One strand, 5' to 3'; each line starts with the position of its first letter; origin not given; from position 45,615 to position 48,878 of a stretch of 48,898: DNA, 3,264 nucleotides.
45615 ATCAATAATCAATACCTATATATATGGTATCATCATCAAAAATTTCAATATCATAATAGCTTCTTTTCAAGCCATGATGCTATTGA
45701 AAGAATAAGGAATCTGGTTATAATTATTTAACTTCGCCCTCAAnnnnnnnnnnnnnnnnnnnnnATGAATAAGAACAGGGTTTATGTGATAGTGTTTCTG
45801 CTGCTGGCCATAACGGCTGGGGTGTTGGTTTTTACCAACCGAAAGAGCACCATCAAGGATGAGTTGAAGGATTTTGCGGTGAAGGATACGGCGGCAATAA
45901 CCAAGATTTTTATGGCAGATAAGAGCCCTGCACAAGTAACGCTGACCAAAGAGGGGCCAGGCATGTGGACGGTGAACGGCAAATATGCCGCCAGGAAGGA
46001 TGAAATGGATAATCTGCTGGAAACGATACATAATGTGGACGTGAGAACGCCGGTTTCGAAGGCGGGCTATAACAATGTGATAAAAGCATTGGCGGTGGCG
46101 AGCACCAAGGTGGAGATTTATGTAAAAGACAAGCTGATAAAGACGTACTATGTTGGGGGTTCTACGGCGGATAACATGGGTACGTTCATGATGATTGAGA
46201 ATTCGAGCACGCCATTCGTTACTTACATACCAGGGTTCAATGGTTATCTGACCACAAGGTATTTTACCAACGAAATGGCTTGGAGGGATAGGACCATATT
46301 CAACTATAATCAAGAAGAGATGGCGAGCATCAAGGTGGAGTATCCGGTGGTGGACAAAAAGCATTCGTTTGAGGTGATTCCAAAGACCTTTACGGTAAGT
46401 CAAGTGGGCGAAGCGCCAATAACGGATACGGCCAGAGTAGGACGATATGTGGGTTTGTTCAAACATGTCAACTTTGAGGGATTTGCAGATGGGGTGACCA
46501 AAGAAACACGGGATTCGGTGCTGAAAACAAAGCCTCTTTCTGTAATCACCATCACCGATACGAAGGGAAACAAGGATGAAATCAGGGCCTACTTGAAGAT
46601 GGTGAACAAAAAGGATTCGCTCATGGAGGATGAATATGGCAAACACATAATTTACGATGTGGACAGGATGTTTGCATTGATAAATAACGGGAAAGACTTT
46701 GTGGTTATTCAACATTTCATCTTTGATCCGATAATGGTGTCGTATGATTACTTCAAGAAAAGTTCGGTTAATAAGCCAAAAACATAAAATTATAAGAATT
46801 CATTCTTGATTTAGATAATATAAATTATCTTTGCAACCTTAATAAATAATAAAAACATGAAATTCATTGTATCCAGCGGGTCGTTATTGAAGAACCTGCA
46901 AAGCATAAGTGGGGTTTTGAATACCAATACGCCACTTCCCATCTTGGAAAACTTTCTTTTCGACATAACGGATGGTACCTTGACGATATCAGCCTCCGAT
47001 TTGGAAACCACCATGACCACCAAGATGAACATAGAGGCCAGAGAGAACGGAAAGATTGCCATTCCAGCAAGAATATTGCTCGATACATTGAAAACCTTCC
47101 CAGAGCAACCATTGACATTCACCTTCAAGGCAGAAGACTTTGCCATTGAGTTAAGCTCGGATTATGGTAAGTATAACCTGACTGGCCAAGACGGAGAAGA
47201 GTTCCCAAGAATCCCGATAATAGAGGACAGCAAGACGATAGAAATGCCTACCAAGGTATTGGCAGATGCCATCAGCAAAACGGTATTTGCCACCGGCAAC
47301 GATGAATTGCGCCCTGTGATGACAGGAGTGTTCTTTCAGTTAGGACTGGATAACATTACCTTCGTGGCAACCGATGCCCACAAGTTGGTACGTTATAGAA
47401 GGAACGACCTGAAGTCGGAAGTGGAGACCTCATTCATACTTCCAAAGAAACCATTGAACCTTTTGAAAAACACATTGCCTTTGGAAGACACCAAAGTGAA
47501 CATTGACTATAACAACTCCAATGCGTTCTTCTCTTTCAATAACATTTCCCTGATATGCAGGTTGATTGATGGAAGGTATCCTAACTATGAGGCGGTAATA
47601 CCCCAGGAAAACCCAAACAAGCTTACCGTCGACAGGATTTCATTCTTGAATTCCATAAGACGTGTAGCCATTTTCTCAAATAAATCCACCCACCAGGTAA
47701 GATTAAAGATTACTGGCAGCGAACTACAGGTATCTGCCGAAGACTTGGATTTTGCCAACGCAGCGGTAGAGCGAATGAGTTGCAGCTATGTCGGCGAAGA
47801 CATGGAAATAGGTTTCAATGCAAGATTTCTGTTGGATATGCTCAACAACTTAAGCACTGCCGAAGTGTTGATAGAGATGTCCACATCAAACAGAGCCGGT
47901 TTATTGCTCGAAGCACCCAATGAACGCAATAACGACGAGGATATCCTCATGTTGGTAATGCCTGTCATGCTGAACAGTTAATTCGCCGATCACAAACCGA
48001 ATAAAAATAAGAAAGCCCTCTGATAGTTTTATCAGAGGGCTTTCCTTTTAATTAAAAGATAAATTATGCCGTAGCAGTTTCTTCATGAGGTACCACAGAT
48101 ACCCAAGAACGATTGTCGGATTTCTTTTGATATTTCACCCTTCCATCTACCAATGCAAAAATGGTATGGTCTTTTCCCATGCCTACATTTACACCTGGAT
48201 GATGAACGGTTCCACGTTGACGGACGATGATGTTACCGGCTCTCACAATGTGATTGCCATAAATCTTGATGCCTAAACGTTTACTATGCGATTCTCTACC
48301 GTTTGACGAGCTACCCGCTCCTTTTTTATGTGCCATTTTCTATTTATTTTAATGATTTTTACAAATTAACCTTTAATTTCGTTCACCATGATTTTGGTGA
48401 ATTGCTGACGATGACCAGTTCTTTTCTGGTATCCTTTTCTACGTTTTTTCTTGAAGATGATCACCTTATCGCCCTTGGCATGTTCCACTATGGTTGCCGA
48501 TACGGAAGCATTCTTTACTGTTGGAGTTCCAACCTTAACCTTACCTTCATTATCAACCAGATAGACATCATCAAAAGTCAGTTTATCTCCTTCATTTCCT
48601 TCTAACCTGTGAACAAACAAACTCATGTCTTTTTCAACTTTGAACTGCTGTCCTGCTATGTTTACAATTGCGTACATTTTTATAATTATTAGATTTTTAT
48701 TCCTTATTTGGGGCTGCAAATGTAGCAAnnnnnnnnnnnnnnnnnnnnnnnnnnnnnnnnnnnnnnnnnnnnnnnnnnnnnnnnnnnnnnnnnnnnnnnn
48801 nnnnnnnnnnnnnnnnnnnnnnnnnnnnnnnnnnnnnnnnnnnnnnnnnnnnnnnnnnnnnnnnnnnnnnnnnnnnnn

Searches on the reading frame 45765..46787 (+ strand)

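Call 23: search_protein_families(library=pfam, proteins=[window:45765-46787:+], max_evalue=0.01)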
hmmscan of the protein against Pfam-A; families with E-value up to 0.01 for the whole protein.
window:45765-46787:+ (340 aa): 1 family
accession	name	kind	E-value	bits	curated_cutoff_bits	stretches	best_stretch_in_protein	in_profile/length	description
PF14238.11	DUF4340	-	2.2e-09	38.3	25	1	71-246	6-174/183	Domain of unknown function (DUF4340)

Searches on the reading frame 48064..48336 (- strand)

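Call 23: search_protein_families(library=pfam, proteins=[window:48064-48336:-], max_evalue=0.01)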
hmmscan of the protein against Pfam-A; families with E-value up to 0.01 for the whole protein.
window:48064-48336:- (90 aa): 1 family
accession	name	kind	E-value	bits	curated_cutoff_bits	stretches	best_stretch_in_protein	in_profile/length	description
PF01016.24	Ribosomal_L27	-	1.6e-36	124.6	20.5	1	2-81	1-79/79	Ribosomal L27 protein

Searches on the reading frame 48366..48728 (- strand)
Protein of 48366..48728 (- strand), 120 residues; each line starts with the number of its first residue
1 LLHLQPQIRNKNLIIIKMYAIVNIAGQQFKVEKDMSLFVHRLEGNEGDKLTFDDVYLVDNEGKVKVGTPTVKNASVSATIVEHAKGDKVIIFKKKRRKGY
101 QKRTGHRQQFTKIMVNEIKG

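Call 23: search_protein_families(library=pfam, proteins=[window:48366-48728:-], max_evalue=0.01)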
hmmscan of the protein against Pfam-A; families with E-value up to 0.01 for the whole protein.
window:48366-48728:- (120 aa): 1 family
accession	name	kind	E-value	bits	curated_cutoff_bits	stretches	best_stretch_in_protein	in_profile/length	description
PF00829.26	Ribosomal_L21p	-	2.7e-38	130.6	27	1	18-118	1-99/99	Ribosomal prokaryotic L21 protein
